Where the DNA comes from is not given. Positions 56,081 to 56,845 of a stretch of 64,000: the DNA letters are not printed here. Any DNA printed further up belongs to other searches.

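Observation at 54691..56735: AT-rich 2-kb islet of orphan genes wedged between an HD hydrolase and a CaCA antiporter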

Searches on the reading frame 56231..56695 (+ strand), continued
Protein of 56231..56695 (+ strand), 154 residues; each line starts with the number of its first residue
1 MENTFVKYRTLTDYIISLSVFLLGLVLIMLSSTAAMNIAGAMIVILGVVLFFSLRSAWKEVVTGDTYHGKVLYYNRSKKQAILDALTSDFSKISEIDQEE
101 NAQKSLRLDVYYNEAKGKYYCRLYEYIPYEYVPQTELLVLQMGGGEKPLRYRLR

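Call 52: find_encoding_contigs(protein=P0021, flank=5000, max_places=2)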
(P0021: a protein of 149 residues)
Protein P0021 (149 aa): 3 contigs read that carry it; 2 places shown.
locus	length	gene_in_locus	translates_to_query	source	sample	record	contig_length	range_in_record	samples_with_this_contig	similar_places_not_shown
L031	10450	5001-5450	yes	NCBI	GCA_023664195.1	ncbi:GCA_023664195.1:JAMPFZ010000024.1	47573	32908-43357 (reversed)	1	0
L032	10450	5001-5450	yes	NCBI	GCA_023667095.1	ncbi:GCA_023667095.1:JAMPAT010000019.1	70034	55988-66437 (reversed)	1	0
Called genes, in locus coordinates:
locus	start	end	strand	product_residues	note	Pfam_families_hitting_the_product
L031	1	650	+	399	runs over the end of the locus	PF00753:Lactamase_B, PF19583:ODP, PF00258:Flavodoxin_1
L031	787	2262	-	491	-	PF18990:DUF5723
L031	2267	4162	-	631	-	-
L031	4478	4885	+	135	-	-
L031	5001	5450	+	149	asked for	-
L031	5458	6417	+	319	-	PF01699:Na_Ca_ex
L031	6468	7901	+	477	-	PF01938:TRAM, PF05958:tRNA_U5-meth_tr, PF02475:TRM5-TYW2_MTfase (weak), PF13649:Methyltransf_25 (weak), PF13847:Methyltransf_31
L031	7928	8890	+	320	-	PF01699:Na_Ca_ex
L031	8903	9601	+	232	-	PF13237:Fer4_10, PF12838:Fer4_7 (weak), PF13183:Fer4_8, PF13187:Fer4_9, PF13484:Fer4_16 (weak), PF13534:Fer4_17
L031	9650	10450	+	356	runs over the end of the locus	PF02754:CCG (weak)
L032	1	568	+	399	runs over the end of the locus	PF00753:Lactamase_B, PF19583:ODP, PF12724:Flavodoxin_5 (faint), PF00258:Flavodoxin_1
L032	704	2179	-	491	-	PF18990:DUF5723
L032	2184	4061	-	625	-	-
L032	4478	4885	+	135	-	-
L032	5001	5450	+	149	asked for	-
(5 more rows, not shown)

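Call 54: fold_search(model_id=the predicted structure, library=pdb)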
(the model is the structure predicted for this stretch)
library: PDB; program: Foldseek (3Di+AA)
matches with E <= 10: 271; with E <= 0.001: 0
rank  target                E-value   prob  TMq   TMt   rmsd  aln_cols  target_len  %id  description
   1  7bny_B                3.9e-01  0.16  0.20  0.21   9.5        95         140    8  Structure of 2A protein from encephalomyocarditis virus (EMCV) (released 2021-12-08)
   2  9azz_A                1.0e+00  0.14  0.22  0.19  12.6        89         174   13  Crystal structure of outer membrane lipoprotein carrier protein (LolA) from Ehrlichia ruminantium (released 2024-03-20)
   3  7nwt_CC               1.0e+00  0.08  0.19  0.22   9.0        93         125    9  Initiated 70S ribosome in complex with 2A protein from encephalomyocarditis virus (EMCV) (released 2021-12-15)
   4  5u50_D                1.0e+00  0.04  0.15  0.15  14.6       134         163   12  Crystal structure of citrus MAF1 in space group C 2 2 21 (released 2017-07-19)
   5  7bny_C                1.1e+00  0.08  0.19  0.23   9.4        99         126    8  Structure of 2A protein from encephalomyocarditis virus (EMCV) (released 2021-12-08)
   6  6ql5_G                1.1e+00  0.23  0.25  0.03  10.6        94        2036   13  Structure of fatty acid synthase complex with bound gamma subunit from Saccharomyces cerevisiae at 2.8 angstrom (released 2020-03-18)
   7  7n84_r                1.1e+00  0.05  0.17  0.04  15.9       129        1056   10  Double nuclear outer ring from the isolated yeast NPC (released 2022-01-26)
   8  9azz_C                1.4e+00  0.10  0.20  0.19   9.0       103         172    6  Crystal structure of outer membrane lipoprotein carrier protein (LolA) from Ehrlichia ruminantium (released 2024-03-20)
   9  1fx5_B                1.5e+00  0.21  0.18  0.12   2.3        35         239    8  CRYSTAL STRUCTURE ANALYSIS OF ULEX EUROPAEUS LECTIN I (released 2001-01-17)
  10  9p4v_A                1.5e+00  0.04  0.15  0.02  11.2       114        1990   13  Atomic model of wild type S. cerevisiae Fatty Acid Synthase (FAS) in complex with Palmitoyl-CoA (in vitro binding) (released 2025-08-27)
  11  9pat_B                1.8e+00  0.11  0.26  0.06   8.5       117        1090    8  Antibody (1B2) Bound Rifamycin Synthetase Module 1 in the Transacylation Mode (released 2025-07-23)
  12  9ubw_E                1.9e+00  0.25  0.19  0.03   2.8        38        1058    5  The atomic coordinates of the mouse CatSper dimer (released 2025-12-31)
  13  3apu_A                1.9e+00  0.06  0.18  0.16   6.7        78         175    9  Crystal structure of the A variant of human alpha1-acid glycoprotein (released 2011-02-23)
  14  6ql9_H                1.9e+00  0.06  0.19  0.03   9.3        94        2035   15  Structure of Fatty acid synthase complex from Saccharomyces cerevisiae at 2.9 Angstrom (released 2020-03-18)
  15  1vf7_B                1.9e+00  0.03  0.14  0.10  17.5       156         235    8  Crystal structure of the membrane fusion protein, MexA of the multidrug transporter (released 2004-05-25)
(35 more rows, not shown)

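Call 55: find_encoding_contigs(protein=P0005, flank=3000, max_places=10)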
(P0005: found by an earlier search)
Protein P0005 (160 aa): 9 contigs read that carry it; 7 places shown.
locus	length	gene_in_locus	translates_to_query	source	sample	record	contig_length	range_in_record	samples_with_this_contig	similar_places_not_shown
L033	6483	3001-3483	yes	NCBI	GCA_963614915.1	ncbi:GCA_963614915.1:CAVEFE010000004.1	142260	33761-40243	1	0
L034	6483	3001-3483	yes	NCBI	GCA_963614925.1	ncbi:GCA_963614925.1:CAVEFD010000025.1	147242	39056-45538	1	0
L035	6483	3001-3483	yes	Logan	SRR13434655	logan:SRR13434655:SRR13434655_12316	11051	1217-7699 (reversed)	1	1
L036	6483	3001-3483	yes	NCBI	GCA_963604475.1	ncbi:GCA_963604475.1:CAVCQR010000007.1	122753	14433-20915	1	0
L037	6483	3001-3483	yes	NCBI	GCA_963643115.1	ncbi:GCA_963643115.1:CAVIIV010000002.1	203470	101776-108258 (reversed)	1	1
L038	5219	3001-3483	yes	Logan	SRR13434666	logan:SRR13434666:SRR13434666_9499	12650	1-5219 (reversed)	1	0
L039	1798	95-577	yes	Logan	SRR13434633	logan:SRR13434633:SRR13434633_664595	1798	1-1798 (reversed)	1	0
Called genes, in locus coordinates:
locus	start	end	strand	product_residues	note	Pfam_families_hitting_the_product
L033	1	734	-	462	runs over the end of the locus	PF05195:AMP_N, PF00557:Peptidase_M24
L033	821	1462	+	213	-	PF01966:HD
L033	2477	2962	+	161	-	-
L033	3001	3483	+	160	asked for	-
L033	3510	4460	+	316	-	PF01699:Na_Ca_ex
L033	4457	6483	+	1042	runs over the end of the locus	PF17132:Glyco_hydro_106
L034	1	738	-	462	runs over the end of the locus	PF05195:AMP_N, PF00557:Peptidase_M24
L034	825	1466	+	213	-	PF01966:HD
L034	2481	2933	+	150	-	-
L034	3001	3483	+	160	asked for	-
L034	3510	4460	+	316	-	PF01699:Na_Ca_ex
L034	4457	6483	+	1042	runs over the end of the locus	PF17132:Glyco_hydro_106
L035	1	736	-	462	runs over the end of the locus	PF05195:AMP_N, PF00557:Peptidase_M24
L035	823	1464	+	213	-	PF01966:HD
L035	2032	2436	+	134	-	-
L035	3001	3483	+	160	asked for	-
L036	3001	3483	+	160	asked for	-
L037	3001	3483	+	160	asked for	-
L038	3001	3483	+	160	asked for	-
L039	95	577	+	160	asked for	-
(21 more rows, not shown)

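Call 56: find_encoding_contigs(protein=window:56231-56695:+, flank=3000, max_places=10)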
Protein window:56231-56695:+ (154 aa): 3 contigs read that carry it; 3 places shown.
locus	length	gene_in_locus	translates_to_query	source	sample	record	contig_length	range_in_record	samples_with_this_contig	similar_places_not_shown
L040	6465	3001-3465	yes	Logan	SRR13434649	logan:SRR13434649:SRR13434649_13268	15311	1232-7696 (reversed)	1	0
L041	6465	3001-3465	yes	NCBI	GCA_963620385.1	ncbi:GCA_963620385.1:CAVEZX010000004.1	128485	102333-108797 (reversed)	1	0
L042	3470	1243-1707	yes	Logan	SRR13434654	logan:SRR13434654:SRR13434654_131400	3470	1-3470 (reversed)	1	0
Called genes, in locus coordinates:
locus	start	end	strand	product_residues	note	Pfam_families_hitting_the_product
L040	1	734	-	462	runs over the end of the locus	PF05195:AMP_N, PF00557:Peptidase_M24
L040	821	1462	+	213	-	PF01966:HD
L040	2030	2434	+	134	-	-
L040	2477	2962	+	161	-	-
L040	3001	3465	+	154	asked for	-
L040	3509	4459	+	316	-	PF01699:Na_Ca_ex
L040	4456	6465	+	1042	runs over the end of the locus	PF17132:Glyco_hydro_106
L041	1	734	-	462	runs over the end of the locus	PF05195:AMP_N, PF00557:Peptidase_M24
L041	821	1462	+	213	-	PF01966:HD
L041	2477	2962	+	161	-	-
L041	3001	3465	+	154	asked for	-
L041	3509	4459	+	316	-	PF01699:Na_Ca_ex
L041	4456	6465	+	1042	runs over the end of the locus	PF17132:Glyco_hydro_106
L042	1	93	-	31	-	?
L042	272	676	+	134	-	-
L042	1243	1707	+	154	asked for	-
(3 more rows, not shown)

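Call 62: find_encoding_contigs(protein=P0083, flank=4000, max_places=1)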
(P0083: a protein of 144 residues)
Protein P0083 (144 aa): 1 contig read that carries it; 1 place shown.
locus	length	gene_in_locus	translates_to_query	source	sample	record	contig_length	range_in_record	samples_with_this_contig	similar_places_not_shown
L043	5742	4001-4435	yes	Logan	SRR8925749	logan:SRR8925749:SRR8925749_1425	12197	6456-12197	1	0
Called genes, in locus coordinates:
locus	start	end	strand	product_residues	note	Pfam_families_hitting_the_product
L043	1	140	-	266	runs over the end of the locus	PF00702:Hydrolase (faint), PF08282:Hydrolase_3, PF05116:S6PP (weak)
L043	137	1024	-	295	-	PF01790:LGT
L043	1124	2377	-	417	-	PF00162:PGK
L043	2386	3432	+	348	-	PF10672:Methyltrans_SAM (weak), PF03602:Cons_hypoth95 (weak)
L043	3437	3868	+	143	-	-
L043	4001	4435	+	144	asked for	-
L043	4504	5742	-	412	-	?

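Call 63: find_encoding_contigs(protein=P0100, flank=4000, max_places=1)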
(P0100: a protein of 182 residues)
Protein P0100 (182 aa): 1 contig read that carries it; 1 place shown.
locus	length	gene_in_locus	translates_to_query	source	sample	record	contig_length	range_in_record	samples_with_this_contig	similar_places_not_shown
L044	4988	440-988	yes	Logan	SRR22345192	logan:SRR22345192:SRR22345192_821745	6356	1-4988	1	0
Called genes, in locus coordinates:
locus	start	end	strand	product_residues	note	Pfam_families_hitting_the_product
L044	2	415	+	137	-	?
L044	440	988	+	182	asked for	-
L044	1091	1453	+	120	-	PF03788:LrgA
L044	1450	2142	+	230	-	PF04172:LrgB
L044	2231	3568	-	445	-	PF02012:BNR (faint), PF13088:BNR_2 (weak)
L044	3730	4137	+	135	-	-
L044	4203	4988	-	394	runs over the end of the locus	PF07690:MFS_1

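Call 64: find_encoding_contigs(protein=P0142, flank=4000, max_places=1)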
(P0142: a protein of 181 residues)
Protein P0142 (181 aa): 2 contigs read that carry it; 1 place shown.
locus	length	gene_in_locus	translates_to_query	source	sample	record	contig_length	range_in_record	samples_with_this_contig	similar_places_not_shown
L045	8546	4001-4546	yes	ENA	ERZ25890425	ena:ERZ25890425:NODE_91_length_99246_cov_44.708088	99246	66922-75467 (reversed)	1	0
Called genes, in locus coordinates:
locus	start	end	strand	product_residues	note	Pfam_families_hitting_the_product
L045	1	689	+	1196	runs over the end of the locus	PF14200:RicinB_lectin_2, PF02837:Glyco_hydro_2_N, PF00703:Glyco_hydro_2, PF02836:Glyco_hydro_2_C, PF16353:LacZ_4, PF02929:Bgal_small_N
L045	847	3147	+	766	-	PF17678:Glyco_hydro_92N, PF07971:Glyco_hydro_92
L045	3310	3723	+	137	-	PF28586:DUF8440 (weak)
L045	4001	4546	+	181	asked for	-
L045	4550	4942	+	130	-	-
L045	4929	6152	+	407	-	PF03977:OAD_beta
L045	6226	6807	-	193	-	PF01510:Amidase_2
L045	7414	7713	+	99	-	PF00085:Thioredoxin, PF00578:AhpC-TSA (faint), PF13098:Thioredoxin_2, PF13899:Thioredoxin_7 (weak), PF13905:Thioredoxin_8 (faint)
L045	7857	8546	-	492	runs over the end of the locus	PF13084:DUF3943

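Call 65: search_protein_families(library=pfam, max_evalue=10, proteins=[L045:3310-3720:+, L043:3437-3865:+, L044:2-412:+, L001:9452-9862:+, L013:3198-3584:+, L015:4272-4676:+, L023:9064-9528:+, L027:3094-3483:+, L031:4478-4882:+])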
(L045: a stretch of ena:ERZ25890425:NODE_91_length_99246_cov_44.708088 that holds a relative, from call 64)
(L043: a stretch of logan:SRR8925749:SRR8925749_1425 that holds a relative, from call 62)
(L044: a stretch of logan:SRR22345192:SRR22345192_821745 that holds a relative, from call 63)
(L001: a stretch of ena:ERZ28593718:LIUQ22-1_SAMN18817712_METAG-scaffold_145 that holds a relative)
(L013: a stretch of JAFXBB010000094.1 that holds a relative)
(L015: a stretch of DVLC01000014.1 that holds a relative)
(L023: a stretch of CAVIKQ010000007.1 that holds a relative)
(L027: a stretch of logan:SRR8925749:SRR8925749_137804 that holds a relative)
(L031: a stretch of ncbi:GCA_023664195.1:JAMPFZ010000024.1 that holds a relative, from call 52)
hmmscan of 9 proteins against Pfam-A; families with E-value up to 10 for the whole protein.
L045:3310-3720:+ (137 aa): 0 families

L043:3437-3865:+ (143 aa): 0 families

L044:2-412:+ (137 aa): 0 families

L001:9452-9862:+ (137 aa): 0 families

L013:3198-3584:+ (129 aa): 0 families

L015:4272-4676:+ (135 aa): 0 families

L023:9064-9528:+ (155 aa): 1 family
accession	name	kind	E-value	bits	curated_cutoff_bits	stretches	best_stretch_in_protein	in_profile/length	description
PF13567.11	DUF4131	-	0.15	12.2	31.6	1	16-59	26-69/165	Domain of unknown function (DUF4131)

L027:3094-3483:+ (130 aa): 0 families

L031:4478-4882:+ (135 aa): 0 families

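Call 68: search_protein_families(library=padloc, max_evalue=1, proteins=[window:56231-56692:+, L010:3100-3747:-, L001:9452-9862:+, P0002])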
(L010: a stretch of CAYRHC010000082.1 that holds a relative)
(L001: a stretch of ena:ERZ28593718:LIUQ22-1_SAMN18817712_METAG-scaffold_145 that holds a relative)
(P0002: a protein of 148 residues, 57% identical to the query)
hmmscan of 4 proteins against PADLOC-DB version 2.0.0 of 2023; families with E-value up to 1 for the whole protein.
window:56231-56692:+ (154 aa): 0 families

L010:3100-3747:- (216 aa): 0 families

L001:9452-9862:+ (137 aa): 0 families

P0002 (148 aa): 0 families

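Call 69: search_protein_families(library=phrogs, max_evalue=1, proteins=[window:56231-56692:+, L010:3100-3747:-, L001:9452-9862:+, P0002])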
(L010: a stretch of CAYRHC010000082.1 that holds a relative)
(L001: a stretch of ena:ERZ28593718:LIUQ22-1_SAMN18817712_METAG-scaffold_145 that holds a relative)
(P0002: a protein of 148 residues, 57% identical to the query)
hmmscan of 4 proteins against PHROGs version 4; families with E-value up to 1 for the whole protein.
window:56231-56692:+ (154 aa): 1 family
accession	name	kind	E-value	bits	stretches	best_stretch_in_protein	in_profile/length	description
phrog_13028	-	unknown function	0.26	13.1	1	75-131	46-105/109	-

L010:3100-3747:- (216 aa): 1 family
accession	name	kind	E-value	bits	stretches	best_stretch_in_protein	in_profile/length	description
phrog_34349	-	unknown function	0.0038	18.3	1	142-196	5-56/104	-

L001:9452-9862:+ (137 aa): 0 families

P0002 (148 aa): 1 family
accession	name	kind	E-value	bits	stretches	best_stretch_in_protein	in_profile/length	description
phrog_1470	-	moron, auxiliary metabolic gene and host takeover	0.39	11.6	1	17-51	8-42/54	TciB-like inhibition of cell division or resistance to colicin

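Call 76: search_protein_families(library=pfam, alignment_id=A3, max_evalue=0.1)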
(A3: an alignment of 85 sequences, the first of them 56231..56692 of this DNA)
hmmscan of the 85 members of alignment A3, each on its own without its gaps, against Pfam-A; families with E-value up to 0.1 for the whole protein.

A. member 1, window:56231-56692:+ (154 aa): 3 families
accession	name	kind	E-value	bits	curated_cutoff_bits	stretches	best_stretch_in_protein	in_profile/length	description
PF15038.11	Jiraiya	-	0.02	14.9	27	1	5-51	100-147/169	Jiraiya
PF10460.15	Peptidase_M30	-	0.047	12.7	25.8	1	92-130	184-222/369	Peptidase M30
PF19744.4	DUF6232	-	0.073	14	27.4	0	19-55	42-75/117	Family of unknown function (DUF6232)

B. families by the number of members that match (of 85 scanned): 84 families (the first 25 are shown)
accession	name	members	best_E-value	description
PF20990.2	DUF2207_C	11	0.004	Predicted membrane protein (DUF2207) C-terminal domain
PF13567.11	DUF4131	5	0.019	Domain of unknown function (DUF4131)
PF02656.20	DUF202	4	0.039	Domain of unknown function (DUF202)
PF04932.20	Wzy_C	3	0.0063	O-Antigen ligase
PF19744.4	DUF6232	3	0.015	Family of unknown function (DUF6232)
PF05745.16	CRPA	2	0.00033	Chlamydia 15 kDa cysteine-rich outer membrane protein (CRPA)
PF09925.14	DUF2157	2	0.0024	Predicted membrane protein (DUF2157)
PF01988.24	VIT1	2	0.0036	VIT family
PF11239.13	DUF3040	2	0.005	Protein of unknown function (DUF3040)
PF07444.16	Ycf66_N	2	0.0056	Ycf66 protein N-terminus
PF18186.6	SLATT_4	2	0.0089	SMODS and SLOG-associating 2TM effector domain family 4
PF00420.29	Oxidored_q2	2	0.021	NADH-ubiquinone/plastoquinone oxidoreductase chain 4L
PF10460.15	Peptidase_M30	2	0.026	Peptidase M30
PF00335.26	Tetraspanin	2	0.027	Tetraspanin family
PF10112.14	Halogen_Hydrol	2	0.043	5-bromo-4-chloroindolyl phosphate hydrolysis protein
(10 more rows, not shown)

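Call 93: find_related_loci(query=A1, collection=viral_contigs, flank=5000)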
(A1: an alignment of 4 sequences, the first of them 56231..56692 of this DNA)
Query A1 (154 aa) in viral_contigs; peptide patterns used: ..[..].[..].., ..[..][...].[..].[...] (x = any residue, [..] = any of these).
126 stretches matched a pattern, but none encodes a relative of the query by tblastn (E <= 1e-3).

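Call 94: find_related_loci(query=A1, collection=metagenome_contigs, flank=4000)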
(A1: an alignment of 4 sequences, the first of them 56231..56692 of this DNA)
Query A1 (154 aa) in metagenome_contigs; peptide patterns used: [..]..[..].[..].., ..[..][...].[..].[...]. (x = any residue, [..] = any of these).
96 stretches matched a pattern; 11 encode a relative of the query (tblastn E <= 1e-3); 11 distinct loci.
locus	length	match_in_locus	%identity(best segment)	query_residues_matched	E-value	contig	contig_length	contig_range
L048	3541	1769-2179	61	1-137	1e-42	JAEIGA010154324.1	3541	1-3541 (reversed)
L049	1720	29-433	34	1-137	5e-25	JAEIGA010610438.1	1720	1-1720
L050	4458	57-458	35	1-136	7e-25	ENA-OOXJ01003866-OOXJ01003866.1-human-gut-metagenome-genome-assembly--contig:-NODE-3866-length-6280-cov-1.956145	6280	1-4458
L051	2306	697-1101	33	1-137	2e-22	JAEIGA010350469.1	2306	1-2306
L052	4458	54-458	32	1-137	2e-22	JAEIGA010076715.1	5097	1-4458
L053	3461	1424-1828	32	1-137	2e-21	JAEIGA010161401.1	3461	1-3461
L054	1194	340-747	30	1-138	9e-21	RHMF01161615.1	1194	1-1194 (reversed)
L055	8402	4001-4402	33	1-136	3e-20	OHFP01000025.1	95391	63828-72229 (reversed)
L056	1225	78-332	33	55-141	5e-13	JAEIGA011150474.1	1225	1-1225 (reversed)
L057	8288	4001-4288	26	41-137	2e-7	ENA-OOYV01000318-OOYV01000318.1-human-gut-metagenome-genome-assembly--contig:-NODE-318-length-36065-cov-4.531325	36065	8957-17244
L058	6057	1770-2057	26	41-137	7e-7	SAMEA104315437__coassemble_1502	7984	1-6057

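Call 96: search_protein_families(library=pfam, max_evalue=0.001, proteins=[L020:10541-12388:-, L023:10558-11256:+, L023:11272-12279:+, L020:8977-9348:+, L013:891-2912:-])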
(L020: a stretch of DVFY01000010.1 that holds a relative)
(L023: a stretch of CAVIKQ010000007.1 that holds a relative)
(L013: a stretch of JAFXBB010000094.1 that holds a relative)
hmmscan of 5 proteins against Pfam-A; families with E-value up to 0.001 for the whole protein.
L020:10541-12388:- (615 aa): 3 families
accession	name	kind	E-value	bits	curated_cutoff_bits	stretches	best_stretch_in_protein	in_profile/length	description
PF03600.22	CitMHS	-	1.4e-100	337.2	31.9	2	11-561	1-335/336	Citrate transporter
PF00939.25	Na_sulph_symp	-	1.8e-29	103.5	27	3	424-608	273-461/472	Sodium:sulfate symporter transmembrane region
PF02080.26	TrkA_C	-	6.2e-26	90.5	27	2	328-396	1-68/71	TrkA-C domain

L023:10558-11256:+ (233 aa): 1 family
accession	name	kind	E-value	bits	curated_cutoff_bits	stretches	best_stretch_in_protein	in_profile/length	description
PF01592.21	NifU_N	-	7.1e-05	23.4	22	1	56-113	38-95/127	NifU-like N terminal domain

L023:11272-12279:+ (336 aa): 1 family
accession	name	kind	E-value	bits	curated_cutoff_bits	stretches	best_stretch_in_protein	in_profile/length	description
PF14057.11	GGGtGRT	-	8.1e-194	643.3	27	1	7-332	1-326/327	GGGtGRT protein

L020:8977-9348:+ (124 aa): 1 family
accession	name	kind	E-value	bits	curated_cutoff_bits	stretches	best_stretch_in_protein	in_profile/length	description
PF01042.26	Ribonuc_L-PSP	-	7e-42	142.7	27.3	1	9-122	3-119/121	Endoribonuclease L-PSP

L013:891-2912:- (673 aa): 1 family
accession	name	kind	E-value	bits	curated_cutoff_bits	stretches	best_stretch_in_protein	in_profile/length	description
PF03571.21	Peptidase_M49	-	1.1e-47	163.1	21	2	234-458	93-309/548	Peptidase family M49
